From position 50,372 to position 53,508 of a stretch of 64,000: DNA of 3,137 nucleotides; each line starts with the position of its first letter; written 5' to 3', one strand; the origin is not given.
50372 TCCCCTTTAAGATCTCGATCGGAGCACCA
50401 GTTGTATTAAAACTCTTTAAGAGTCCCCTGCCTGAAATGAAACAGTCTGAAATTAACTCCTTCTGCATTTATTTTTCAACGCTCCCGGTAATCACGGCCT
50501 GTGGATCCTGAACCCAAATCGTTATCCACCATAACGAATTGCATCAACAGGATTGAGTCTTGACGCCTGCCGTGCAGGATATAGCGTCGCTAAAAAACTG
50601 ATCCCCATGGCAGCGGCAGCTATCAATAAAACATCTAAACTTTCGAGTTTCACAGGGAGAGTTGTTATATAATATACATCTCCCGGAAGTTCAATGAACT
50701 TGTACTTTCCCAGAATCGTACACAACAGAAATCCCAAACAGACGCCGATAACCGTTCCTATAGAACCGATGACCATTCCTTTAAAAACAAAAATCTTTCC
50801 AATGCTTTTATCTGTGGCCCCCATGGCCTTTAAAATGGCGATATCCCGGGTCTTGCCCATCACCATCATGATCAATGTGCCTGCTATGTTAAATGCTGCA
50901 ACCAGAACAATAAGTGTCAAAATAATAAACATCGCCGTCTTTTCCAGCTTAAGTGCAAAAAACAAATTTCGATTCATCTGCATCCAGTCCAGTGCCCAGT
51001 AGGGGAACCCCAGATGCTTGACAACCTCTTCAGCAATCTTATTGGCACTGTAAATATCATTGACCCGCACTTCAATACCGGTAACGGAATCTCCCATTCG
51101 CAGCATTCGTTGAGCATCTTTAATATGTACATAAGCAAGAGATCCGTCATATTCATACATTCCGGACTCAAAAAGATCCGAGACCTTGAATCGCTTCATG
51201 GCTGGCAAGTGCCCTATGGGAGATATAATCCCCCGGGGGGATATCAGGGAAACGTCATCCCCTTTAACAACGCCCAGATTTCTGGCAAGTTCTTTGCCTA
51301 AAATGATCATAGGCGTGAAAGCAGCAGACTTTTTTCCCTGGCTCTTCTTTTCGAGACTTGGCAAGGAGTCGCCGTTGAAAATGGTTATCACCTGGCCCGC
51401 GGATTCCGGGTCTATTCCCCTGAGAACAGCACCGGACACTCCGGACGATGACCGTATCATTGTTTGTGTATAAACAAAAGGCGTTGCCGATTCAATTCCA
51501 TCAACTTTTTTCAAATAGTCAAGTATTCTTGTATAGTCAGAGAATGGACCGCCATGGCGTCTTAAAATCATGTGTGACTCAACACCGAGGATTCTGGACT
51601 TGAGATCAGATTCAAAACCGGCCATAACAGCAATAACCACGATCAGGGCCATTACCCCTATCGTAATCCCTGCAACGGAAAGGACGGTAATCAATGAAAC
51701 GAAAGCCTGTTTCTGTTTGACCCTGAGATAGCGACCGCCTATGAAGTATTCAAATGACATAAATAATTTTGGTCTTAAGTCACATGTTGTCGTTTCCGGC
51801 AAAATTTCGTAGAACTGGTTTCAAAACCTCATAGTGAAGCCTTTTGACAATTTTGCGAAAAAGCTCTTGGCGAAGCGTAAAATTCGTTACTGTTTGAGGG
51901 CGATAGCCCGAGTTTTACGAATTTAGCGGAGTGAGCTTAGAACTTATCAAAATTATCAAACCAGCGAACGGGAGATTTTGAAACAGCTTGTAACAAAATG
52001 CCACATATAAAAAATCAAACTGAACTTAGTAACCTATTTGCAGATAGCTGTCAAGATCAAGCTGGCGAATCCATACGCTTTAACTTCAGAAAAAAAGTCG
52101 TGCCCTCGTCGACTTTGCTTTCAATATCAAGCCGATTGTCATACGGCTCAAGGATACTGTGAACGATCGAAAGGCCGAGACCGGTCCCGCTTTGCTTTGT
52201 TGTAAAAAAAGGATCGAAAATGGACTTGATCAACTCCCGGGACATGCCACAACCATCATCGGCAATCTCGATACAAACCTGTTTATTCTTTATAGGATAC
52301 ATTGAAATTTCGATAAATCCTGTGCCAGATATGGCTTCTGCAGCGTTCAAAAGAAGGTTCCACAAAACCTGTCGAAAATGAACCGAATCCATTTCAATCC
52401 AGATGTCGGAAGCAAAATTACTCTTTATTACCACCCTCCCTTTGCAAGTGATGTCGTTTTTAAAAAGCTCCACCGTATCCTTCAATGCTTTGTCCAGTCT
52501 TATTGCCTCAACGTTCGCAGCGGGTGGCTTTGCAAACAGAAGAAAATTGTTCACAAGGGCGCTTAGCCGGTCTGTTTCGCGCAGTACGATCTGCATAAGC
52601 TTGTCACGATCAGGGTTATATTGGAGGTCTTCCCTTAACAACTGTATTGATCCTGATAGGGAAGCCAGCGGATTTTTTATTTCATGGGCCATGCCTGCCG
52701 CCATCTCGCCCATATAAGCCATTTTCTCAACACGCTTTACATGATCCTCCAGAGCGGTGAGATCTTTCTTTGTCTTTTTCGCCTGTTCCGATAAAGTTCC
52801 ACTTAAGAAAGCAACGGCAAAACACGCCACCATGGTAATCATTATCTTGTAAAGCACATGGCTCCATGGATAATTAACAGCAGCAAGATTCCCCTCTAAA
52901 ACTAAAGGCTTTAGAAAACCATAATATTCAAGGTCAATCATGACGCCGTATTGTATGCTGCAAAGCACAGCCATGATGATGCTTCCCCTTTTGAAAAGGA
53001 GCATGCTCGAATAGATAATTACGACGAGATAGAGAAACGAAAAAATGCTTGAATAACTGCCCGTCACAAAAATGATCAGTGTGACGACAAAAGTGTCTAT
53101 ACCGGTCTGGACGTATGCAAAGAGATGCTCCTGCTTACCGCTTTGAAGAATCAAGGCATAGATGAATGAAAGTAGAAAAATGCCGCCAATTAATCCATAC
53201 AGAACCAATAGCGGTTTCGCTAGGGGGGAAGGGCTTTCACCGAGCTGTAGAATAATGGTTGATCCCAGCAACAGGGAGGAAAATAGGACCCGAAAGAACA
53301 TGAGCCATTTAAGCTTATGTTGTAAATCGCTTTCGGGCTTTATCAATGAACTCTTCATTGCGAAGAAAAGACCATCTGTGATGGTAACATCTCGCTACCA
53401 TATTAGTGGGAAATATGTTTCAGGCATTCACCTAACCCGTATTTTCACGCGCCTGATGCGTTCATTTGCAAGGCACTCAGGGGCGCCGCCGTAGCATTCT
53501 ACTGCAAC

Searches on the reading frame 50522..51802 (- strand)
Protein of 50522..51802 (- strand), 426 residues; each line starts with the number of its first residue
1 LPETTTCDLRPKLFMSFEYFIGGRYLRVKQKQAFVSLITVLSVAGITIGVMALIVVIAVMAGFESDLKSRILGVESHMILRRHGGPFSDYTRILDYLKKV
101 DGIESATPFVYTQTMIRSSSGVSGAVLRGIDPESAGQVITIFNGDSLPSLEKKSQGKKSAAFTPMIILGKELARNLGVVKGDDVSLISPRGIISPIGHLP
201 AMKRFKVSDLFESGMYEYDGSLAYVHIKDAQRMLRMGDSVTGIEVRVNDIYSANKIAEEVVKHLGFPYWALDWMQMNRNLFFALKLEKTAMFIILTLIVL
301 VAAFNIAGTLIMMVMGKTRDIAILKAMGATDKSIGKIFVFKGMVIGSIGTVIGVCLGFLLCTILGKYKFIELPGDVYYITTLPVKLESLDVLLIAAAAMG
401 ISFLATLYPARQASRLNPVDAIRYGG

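Call 79: search_protein_families(library=pfam, proteins=[window:50522-51802:-])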
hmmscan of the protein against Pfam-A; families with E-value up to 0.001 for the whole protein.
window:50522-51802:- (426 aa): 2 families
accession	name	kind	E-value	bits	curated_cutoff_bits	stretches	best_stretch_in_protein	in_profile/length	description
PF02687.27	FtsX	-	7.3e-18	65.2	25.5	1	293-418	2-120/120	FtsX-like permease C-terminal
PF12704.14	MacB_PCD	-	5.4e-15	56.7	27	1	39-261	1-205/207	MacB-like periplasmic core domain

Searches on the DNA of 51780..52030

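Call 49: search_rna_families(source=window, start=51780, end=52030, threshold=evalue, max_evalue=10)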
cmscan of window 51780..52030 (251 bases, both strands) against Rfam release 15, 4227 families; matches with E-value up to 10: 0.
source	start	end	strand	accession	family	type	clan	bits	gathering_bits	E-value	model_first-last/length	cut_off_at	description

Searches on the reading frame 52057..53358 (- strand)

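Call 79: search_protein_families(library=pfam, proteins=[window:52057-53358:-])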
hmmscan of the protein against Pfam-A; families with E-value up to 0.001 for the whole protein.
window:52057-53358:- (433 aa): 4 families
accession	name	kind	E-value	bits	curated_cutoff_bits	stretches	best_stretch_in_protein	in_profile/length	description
PF02518.31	HATPase_c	-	8.1e-24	84.7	26.4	1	324-427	2-108/111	Histidine kinase-, DNA gyrase B-, and HSP90-like ATPase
PF25323.1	6TM_PilS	-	9.5e-18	65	27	1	13-197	8-186/189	PilS-like transmembrane domain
PF00512.31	HisKA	-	5.6e-17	62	26.9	1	216-278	2-63/66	His Kinase A (phospho-acceptor) domain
PF14501.12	HATPase_c_5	-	0.00023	21.5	22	1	327-415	5-91/102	GHKL domain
